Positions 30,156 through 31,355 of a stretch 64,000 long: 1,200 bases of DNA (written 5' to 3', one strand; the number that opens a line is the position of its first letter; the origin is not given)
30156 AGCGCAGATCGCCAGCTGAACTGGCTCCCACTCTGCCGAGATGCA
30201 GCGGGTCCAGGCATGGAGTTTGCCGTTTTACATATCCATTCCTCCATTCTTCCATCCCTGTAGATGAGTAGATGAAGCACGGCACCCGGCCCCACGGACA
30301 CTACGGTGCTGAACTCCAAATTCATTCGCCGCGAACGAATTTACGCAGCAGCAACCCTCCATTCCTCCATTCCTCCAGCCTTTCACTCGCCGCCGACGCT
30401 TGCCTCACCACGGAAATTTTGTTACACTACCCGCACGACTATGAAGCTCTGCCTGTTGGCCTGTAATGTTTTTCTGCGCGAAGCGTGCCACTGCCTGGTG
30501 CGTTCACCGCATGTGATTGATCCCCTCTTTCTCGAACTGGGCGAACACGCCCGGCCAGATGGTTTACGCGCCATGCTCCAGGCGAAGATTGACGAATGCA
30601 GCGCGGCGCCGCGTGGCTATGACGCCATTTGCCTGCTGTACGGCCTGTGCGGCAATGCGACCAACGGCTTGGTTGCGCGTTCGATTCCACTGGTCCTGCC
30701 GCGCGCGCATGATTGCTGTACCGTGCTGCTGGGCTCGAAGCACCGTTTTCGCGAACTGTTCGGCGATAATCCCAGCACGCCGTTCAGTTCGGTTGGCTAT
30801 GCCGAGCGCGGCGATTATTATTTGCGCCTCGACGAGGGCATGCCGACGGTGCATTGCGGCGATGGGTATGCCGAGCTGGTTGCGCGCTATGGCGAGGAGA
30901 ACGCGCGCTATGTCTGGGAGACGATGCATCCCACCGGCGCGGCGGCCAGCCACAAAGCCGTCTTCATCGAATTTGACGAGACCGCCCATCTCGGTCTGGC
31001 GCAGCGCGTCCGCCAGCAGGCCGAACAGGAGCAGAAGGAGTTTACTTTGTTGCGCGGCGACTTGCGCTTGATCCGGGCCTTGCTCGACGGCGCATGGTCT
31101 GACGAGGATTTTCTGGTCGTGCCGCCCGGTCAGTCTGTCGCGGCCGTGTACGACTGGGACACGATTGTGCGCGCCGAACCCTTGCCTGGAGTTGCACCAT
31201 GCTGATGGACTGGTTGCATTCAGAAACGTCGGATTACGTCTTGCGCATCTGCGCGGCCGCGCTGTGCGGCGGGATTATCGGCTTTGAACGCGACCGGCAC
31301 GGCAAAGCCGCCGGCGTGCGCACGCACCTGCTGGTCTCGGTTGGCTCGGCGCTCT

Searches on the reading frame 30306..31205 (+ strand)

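Call 10: search_protein_families(library=pfam, proteins=[window:30306-31205:+], max_evalue=0.001)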
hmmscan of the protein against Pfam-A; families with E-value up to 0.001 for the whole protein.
window:30306-31205:+ (299 aa): 1 family
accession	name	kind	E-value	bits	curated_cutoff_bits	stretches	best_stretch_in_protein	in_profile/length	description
PF07796.16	DUF1638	-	2.6e-22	79.9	27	1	75-260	1-161/161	Protein of unknown function (DUF1638)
